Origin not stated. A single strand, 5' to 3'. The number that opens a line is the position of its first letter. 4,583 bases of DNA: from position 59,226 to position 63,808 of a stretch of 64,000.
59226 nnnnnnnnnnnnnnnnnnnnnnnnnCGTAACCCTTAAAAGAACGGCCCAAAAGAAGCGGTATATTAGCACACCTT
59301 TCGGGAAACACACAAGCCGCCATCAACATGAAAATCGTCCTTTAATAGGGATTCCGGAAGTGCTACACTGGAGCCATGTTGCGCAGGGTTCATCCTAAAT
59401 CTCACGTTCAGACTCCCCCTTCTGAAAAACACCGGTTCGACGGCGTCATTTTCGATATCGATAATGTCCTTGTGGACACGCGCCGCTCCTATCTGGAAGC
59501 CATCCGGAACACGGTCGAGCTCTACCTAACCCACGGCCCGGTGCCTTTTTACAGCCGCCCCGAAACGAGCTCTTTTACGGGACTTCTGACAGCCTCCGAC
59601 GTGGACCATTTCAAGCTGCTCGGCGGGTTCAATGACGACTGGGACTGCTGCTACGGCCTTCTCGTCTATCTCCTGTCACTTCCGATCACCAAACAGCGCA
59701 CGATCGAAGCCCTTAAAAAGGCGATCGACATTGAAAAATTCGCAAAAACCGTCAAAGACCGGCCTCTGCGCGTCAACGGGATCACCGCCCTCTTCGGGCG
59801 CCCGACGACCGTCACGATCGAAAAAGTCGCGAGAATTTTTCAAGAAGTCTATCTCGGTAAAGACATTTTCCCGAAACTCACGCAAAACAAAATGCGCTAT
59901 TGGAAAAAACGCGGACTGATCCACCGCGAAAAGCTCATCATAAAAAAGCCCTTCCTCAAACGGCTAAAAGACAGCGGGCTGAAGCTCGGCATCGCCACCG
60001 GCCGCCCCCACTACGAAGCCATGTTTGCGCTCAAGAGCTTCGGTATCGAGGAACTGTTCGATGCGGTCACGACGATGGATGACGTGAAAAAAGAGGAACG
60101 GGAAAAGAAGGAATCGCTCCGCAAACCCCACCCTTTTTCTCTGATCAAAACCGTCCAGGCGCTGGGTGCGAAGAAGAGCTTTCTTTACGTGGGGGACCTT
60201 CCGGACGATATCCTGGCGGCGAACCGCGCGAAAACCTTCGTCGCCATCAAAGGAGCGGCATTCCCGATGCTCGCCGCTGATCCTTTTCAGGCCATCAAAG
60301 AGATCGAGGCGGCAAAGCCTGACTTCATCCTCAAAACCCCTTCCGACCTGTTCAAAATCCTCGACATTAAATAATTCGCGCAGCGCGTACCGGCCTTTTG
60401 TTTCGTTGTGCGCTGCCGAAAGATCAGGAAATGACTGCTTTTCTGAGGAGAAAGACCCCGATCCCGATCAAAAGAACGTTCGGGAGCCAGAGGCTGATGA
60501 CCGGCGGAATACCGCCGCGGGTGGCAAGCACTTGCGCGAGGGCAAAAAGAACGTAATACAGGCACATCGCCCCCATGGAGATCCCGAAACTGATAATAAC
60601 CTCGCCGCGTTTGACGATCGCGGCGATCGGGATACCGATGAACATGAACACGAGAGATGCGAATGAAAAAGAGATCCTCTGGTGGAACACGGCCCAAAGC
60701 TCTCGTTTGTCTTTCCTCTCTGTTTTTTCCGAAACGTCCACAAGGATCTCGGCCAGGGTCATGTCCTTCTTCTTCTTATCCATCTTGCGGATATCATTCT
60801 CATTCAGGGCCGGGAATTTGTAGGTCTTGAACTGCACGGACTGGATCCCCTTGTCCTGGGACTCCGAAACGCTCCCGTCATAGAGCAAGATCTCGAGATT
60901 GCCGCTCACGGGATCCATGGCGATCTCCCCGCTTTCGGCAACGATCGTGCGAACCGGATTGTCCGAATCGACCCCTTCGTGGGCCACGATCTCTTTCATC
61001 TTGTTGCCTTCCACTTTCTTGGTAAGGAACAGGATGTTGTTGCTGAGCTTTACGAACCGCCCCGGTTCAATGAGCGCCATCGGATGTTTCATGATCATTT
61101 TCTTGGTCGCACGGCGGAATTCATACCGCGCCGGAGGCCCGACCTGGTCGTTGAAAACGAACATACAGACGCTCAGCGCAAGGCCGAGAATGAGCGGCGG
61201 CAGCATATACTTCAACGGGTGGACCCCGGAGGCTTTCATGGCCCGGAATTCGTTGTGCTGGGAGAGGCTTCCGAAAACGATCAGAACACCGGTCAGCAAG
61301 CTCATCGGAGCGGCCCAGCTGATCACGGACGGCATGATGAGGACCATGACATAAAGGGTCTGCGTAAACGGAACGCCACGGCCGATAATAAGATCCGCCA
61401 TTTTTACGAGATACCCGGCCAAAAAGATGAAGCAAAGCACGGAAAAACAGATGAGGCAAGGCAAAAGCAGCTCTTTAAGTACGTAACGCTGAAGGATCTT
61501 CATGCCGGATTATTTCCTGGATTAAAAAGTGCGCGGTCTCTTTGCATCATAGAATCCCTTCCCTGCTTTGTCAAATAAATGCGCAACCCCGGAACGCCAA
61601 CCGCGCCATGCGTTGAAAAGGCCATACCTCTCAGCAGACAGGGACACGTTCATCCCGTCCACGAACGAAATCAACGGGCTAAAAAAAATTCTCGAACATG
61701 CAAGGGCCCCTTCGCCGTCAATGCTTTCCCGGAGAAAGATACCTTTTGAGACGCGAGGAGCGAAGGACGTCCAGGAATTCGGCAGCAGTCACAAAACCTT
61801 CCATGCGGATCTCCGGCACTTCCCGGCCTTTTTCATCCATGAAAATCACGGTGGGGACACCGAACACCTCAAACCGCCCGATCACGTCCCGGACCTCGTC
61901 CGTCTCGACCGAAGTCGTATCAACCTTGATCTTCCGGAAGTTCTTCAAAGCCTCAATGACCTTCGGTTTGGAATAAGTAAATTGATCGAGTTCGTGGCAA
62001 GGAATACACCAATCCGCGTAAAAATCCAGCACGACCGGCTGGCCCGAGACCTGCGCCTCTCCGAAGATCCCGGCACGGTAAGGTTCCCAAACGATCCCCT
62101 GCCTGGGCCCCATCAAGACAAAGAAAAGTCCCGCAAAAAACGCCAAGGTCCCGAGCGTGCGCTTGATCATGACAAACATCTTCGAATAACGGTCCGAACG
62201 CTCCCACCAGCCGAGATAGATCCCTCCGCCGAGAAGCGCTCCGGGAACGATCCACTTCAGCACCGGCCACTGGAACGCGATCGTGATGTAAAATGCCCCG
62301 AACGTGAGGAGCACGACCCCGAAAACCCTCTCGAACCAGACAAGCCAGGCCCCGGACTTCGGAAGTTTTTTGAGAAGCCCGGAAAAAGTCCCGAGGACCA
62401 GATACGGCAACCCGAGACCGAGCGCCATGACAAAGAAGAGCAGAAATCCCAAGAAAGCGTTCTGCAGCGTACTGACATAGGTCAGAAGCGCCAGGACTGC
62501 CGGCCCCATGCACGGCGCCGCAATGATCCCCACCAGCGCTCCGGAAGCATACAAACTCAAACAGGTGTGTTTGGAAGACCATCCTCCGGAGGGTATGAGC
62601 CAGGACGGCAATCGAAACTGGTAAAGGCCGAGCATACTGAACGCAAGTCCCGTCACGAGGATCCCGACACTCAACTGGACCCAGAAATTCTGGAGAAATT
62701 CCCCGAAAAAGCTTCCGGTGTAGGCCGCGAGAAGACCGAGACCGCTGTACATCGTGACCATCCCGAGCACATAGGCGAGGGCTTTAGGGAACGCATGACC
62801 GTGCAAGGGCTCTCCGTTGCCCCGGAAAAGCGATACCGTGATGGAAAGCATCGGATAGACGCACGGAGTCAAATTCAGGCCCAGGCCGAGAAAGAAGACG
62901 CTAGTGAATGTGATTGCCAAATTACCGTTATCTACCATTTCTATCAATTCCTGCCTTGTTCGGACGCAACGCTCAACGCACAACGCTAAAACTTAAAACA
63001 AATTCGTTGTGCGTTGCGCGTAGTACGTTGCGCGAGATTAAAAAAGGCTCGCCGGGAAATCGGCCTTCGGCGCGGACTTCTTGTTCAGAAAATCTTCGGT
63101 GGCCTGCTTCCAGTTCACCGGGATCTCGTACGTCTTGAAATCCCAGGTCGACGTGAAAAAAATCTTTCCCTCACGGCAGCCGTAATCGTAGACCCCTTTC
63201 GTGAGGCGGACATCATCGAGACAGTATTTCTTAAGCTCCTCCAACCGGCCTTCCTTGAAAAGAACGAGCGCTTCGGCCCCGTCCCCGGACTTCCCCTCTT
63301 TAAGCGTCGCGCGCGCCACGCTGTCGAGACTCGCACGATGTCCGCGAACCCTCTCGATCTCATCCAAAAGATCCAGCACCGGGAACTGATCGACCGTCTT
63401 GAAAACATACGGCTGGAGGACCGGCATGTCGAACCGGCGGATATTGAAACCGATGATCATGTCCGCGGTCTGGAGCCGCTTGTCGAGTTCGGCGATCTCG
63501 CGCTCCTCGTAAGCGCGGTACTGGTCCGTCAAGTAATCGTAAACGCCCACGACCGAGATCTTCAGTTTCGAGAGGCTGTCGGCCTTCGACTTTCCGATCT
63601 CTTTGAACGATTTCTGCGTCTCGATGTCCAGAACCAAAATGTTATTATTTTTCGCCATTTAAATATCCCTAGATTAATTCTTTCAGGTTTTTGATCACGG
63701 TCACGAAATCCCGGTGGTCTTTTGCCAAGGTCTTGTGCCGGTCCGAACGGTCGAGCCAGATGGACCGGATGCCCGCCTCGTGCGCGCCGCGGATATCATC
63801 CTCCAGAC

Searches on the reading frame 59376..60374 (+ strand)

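Call 35: search_protein_families(library=pfam, proteins=[window:59376-60374:+], max_evalue=0.001)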
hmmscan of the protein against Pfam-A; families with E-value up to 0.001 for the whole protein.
window:59376-60374:+ (332 aa): 2 families
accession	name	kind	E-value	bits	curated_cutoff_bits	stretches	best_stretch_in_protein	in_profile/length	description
PF13419.12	HAD_2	-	2.5e-20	73.8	23.8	1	133-289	34-175/178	Haloacid dehalogenase-like hydrolase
PF00702.32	Hydrolase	-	2.7e-18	67.5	26.4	1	22-285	2-190/191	haloacid dehalogenase-like hydrolase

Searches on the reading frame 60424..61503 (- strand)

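Call 35: search_protein_families(library=pfam, proteins=[window:60424-61503:-], max_evalue=0.001)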
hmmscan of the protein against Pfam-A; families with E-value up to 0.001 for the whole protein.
window:60424-61503:- (359 aa): 1 family
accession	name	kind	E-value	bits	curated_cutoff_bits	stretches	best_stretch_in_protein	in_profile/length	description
PF03739.19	LptF_LptG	-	1.3e-78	265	27.9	1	6-355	1-353/353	Lipopolysaccharide export system permease LptF/LptG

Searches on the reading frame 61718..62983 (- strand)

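Call 35: search_protein_families(library=pfam, proteins=[window:61718-62983:-], max_evalue=0.001)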
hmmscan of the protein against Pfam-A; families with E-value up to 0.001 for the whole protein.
window:61718-62983:- (421 aa): 6 families
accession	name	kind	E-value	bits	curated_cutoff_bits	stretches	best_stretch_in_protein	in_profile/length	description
PF02683.22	DsbD_TM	-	2.4e-39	135.3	27.1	1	24-230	3-212/219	Cytochrome C biogenesis protein transmembrane domain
PF13098.12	Thioredoxin_2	-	5.4e-11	43.2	27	1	313-407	4-104/104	Thioredoxin-like domain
PF00085.26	Thioredoxin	-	2.6e-10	40.6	23.5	1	314-396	18-90/103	Thioredoxin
PF13899.12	Thioredoxin_7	-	1.5e-09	38.3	27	1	309-383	12-82/83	Thioredoxin-like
PF13386.12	DsbD_2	-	9e-06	26.2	24.9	1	29-230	2-198/199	Cytochrome C biogenesis protein transmembrane region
PF03190.21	Thioredox_DsbH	-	0.00014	22.3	27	1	293-356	16-80/163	Protein of unknown function, DUF255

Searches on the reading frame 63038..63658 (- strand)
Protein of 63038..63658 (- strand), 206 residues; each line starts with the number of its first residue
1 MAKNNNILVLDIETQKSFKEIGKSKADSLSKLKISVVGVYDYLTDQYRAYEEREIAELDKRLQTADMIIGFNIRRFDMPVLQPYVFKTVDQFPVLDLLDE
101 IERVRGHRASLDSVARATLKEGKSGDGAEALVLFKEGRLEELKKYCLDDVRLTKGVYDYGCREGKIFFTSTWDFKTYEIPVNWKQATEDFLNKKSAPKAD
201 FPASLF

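Call 35: search_protein_families(library=pfam, proteins=[window:63038-63658:-], max_evalue=0.001)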
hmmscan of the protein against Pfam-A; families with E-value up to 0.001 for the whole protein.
window:63038-63658:- (206 aa): 2 families
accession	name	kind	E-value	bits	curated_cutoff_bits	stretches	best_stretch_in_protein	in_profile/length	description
PF13482.12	RNase_H_2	-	3.6e-09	37.2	22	1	34-159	17-163/165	RNase_H superfamily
PF10108.15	DNA_pol_B_exo2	-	1e-06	29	24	1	95-153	106-166/213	Predicted 3'-5' exonuclease related to the exonuclease domain of PolB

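Call 59: find_encoding_contigs(protein=window:63038-63658:-, flank=10000, max_places=1)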
Protein window:63038-63658:- (206 aa): 11 contigs read that carry it; 1 place shown.
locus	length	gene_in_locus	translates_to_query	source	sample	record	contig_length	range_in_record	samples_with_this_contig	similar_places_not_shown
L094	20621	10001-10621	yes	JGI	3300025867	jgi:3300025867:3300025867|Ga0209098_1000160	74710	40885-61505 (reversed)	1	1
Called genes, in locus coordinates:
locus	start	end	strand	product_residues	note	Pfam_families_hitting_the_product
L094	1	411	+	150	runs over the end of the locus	PF02082:Rrf2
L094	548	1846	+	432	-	PF01053:Cys_Met_Meta_PP, PF00155:Aminotran_1_2, PF01041:DegT_DnrJ_EryC1, PF00266:Aminotran_5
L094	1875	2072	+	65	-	PF10055:DUF2292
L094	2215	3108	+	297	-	PF11231:DUF3034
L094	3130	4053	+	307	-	PF00291:PALP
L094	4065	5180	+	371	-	PF00561:Abhydrolase_1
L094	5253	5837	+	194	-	PF07021:MetW, PF13489:Methyltransf_23, PF13847:Methyltransf_31, PF08241:Methyltransf_11, PF08242:Methyltransf_12 (weak), PF13649:Methyltransf_25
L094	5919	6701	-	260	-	PF01946:Thi4, PF00890:FAD_binding_2 (faint), PF01266:DAO (faint), PF01494:FAD_binding_3 (weak), PF03486:HI0933_like (weak), PF12831:FAD_oxidored, PF13450:NAD_binding_8 (weak)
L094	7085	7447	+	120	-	PF14489:QueF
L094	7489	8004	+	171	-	PF00578:AhpC-TSA, PF08534:Redoxin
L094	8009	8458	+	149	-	-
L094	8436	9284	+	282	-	PF13432:TPR_16 (faint), PF14559:TPR_19 (faint), PF13414:TPR_11 (faint), PF13431:TPR_17 (faint), PF17874:TPR_MalT (weak), PF07719:TPR_2 (weak), PF13181:TPR_8 (weak), PF13424:TPR_12, +4 more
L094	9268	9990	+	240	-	PF00702:Hydrolase, PF13419:HAD_2, PF13242:Hydrolase_like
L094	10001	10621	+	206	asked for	PF13482:RNase_H_2, PF10108:DNA_pol_B_exo2 (faint)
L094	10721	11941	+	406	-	PF02683:DsbD_TM, PF00085:Thioredoxin, PF13098:Thioredoxin_2, PF13899:Thioredoxin_7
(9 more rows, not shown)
